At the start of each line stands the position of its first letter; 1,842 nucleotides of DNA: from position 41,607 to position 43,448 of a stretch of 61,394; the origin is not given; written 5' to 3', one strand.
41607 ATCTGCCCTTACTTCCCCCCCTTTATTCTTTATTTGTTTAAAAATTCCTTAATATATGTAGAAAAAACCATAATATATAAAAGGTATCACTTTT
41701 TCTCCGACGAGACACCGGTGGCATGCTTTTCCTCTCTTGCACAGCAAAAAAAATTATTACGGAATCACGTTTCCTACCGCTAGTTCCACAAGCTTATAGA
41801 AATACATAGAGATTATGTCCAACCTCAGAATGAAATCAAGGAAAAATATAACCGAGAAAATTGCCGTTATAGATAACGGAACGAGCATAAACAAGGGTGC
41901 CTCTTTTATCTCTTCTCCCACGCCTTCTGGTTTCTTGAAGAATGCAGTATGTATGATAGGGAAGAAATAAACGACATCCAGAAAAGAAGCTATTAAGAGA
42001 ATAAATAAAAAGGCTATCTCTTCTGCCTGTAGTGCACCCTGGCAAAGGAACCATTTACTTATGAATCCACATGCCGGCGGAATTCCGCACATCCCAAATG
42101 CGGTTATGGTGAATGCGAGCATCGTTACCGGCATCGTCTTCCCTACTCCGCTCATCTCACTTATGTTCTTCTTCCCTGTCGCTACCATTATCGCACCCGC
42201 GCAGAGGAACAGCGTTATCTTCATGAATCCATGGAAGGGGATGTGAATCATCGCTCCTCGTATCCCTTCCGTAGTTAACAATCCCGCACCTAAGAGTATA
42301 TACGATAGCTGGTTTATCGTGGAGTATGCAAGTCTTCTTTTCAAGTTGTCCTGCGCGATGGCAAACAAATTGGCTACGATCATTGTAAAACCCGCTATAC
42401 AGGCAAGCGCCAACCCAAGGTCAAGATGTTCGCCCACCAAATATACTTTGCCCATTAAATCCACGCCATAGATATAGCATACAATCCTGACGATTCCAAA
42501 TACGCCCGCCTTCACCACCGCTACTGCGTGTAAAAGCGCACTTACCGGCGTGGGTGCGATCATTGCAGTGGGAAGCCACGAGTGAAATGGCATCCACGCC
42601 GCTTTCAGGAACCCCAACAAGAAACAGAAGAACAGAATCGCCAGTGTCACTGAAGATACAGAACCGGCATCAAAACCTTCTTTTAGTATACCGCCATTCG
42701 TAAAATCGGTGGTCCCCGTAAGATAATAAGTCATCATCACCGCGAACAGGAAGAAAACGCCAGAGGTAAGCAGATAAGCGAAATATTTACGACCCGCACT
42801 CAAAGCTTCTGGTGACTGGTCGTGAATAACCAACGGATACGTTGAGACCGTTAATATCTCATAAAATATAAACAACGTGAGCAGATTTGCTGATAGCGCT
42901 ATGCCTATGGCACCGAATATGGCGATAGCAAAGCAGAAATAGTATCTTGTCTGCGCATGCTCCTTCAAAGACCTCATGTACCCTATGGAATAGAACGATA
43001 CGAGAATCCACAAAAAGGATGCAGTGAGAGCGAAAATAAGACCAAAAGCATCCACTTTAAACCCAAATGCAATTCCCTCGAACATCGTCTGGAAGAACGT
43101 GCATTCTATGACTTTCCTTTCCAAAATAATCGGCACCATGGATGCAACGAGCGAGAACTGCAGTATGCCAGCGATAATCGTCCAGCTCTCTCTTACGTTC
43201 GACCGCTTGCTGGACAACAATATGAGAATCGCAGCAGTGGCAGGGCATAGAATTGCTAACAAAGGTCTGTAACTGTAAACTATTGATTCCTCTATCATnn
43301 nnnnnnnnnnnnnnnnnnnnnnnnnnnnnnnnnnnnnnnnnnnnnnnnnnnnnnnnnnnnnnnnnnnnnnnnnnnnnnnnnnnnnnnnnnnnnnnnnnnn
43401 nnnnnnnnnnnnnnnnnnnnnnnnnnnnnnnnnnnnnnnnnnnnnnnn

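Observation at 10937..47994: Twelve antiporter-like (NuoL/M/N-MrpA/D type) genes in 37 kb: one canonical Mrp operon plus iterated accessory modules, with no redox module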

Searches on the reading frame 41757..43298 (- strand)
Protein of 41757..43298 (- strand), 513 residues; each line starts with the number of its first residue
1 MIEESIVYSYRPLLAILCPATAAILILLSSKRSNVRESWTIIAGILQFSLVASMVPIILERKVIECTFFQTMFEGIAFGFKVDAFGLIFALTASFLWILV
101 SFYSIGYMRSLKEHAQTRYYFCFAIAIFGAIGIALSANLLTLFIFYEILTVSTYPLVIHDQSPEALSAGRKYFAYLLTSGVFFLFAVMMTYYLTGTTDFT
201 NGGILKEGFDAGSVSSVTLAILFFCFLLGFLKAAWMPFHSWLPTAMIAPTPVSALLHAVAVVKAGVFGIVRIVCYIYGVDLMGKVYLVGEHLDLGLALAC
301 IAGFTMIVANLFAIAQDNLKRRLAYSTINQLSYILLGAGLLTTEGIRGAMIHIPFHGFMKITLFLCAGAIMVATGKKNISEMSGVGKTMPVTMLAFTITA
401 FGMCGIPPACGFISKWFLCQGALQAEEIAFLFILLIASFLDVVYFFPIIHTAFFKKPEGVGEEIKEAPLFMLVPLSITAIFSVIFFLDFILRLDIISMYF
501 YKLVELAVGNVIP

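Call 4: search_protein_families(library=pfam, proteins=[window:41757-43298:-], max_evalue=0.01)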
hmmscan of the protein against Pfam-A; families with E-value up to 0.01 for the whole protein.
window:41757-43298:- (513 aa): 2 families
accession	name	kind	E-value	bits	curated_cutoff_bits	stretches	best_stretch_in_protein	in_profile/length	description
PF00361.26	Proton_antipo_M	-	2.4e-62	211.2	21.5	1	136-440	1-293/294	NADH:quinone oxidoreductase/Mrp antiporter, TM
PF00662.26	Proton_antipo_N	-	7.3e-06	26.2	24.5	1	76-120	9-51/51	NADH-Ubiquinone oxidoreductase (complex I), chain 5 N-terminus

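Call 41: search_solved_structures(query=window:41757-43298:-, max_evalue=1e-10, show_alignments=0)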
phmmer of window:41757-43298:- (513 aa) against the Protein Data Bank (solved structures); distinct sequences matched with E-value up to 1e-10: 79 (the best 60 are shown).
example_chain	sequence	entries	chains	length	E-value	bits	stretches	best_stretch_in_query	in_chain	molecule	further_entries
6cfw_H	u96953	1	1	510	1.6e-44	156.1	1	39-484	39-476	Monovalent cation/H+ antiporter subunit D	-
6u8y_H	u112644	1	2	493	2.7e-39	138.9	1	78-475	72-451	NADH dehydrogenase subunit N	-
8e9g_L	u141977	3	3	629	1.9e-38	136.1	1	14-484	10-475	NADH-quinone oxidoreductase, L subunit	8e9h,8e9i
6hum_F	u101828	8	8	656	2e-35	126.1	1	76-459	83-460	NADH dehydrogenase subunit 5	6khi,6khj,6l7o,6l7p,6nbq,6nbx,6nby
6u8y_X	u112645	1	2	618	2.3e-35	125.9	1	43-486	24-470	NADH dehydrogenase subunit M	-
7wff_F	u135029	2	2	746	3e-34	122.2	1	12-449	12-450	NAD(P)H-quinone oxidoreductase subunit 5, chloroplastic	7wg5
7qru_A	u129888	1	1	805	3.1e-33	118.9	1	16-497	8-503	Na+/H+ antiporter subunit A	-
7eu3_F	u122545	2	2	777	1.4e-32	116.8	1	15-423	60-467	NAD(P)H-quinone oxidoreductase subunit F | NADH-plastoquinone oxidoreductase subunit 5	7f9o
7qru_D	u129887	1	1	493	3.1e-32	115.6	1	13-475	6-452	Na+/H+ antiporter subunit D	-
3rko_L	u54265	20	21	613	3.2e-32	115.6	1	75-480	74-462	NADH-QUINONE OXIDOREDUCTASE SUBUNIT L | Proton-translocating NADH-quinone oxidoreductase, chain L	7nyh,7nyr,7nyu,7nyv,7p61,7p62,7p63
7z7r_L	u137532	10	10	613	3.2e-32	115.6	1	75-480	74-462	NADH dehydrogenase subunit L | NADH-quinone oxidoreductase subunit L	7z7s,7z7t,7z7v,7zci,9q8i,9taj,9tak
9grx_F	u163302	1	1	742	4.2e-32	115.2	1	13-449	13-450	NAD(P)H-quinone oxidoreductase subunit 5, chloroplastic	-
8qby_L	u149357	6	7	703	1.2e-31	113.7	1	79-484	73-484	NADH dehydrogenase subunit L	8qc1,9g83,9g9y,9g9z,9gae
6z16_A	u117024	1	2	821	2.2e-31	112.8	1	18-495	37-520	Multisubunit Na+/H+ antiporter, A subunit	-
7d3u_A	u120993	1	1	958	1.1e-30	110.5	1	75-426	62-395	Monovalent Na+/H+ antiporter subunit A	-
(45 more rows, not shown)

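Call 73: search_protein_families(library=ncbifam, proteins=[window:41757-43298:-], max_evalue=1e-80)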
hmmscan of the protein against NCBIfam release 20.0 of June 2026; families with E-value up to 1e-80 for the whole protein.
window:41757-43298:- (513 aa): 3 families
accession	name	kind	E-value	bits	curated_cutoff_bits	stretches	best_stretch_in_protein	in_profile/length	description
NF006236.0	PRK08375.1-1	equivalog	2.2e-176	587.6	663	1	7-485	4-477/493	putative monovalent cation/H+ antiporter subunit D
NF005561.0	PRK07234.1-1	equivalog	1.1e-164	549.3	718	1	8-459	5-445/569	putative monovalent cation/H+ antiporter subunit D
NF005140.0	PRK06589.1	equivalog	3.1e-104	349.5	470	1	13-490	14-478/489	putative monovalent cation/H+ antiporter subunit D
